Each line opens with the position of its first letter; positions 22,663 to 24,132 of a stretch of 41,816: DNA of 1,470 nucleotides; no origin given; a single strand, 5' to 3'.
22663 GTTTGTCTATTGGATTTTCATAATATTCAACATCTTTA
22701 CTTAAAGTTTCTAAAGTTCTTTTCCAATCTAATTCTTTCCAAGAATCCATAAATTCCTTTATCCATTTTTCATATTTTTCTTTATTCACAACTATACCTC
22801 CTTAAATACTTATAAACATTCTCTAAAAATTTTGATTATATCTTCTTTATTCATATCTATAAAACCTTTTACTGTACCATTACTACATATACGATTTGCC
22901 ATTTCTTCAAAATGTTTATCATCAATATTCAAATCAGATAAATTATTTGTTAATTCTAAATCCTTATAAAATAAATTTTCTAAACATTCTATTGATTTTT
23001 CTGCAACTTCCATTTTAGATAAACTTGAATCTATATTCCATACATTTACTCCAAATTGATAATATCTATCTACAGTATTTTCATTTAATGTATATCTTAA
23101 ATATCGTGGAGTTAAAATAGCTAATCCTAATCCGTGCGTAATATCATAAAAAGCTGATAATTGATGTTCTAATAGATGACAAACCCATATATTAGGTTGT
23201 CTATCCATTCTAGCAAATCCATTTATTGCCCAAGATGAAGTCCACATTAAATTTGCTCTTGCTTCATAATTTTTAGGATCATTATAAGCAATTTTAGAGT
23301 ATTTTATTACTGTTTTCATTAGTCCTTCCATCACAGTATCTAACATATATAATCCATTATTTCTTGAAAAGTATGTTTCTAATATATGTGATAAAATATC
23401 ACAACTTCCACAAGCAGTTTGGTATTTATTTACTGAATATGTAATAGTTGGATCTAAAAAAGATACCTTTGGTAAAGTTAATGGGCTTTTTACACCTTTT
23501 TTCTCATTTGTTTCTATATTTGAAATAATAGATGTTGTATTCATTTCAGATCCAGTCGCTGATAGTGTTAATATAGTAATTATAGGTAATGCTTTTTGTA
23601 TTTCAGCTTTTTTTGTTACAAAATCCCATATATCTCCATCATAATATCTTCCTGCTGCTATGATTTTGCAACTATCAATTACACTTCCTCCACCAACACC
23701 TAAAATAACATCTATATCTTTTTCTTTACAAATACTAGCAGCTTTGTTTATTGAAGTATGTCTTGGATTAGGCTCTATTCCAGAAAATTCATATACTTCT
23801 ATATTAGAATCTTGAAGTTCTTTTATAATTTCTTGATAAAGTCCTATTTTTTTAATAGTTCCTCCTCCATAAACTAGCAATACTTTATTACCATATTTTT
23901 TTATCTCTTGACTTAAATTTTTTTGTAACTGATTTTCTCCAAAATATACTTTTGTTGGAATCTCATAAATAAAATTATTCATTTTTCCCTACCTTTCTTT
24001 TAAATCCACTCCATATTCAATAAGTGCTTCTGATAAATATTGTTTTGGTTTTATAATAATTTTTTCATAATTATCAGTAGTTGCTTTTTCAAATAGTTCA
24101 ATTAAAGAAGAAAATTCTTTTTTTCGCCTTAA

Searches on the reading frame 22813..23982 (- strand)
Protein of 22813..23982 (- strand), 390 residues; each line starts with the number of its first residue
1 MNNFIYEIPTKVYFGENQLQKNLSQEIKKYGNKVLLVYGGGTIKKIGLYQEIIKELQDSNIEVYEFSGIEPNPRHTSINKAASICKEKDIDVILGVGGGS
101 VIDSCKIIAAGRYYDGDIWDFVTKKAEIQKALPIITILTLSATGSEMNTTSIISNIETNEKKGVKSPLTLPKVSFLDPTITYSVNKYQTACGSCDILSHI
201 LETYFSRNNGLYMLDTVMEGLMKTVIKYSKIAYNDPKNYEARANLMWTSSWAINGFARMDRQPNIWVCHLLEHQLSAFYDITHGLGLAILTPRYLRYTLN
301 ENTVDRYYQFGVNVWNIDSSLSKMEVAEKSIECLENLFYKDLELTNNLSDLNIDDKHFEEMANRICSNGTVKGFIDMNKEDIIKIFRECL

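Call 15: search_protein_families(library=pfam, proteins=[window:22813-23982:-], max_evalue=0.0001)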
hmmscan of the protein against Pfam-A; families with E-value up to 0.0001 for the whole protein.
window:22813-23982:- (390 aa): 3 families
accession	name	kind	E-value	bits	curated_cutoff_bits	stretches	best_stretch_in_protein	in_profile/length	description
PF00465.25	Fe-ADH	-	1.4e-48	165.1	31.3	1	9-178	1-168/168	Iron-containing alcohol dehydrogenase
PF25137.1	ADH_Fe_C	-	5.7e-33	114.7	27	1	189-388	1-192/194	Fe-containing alcohol dehydrogenase family, C-terminal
PF13685.12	Fe-ADH_2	-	1.4e-10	41.8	28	1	28-110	16-95/149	Iron-containing alcohol dehydrogenase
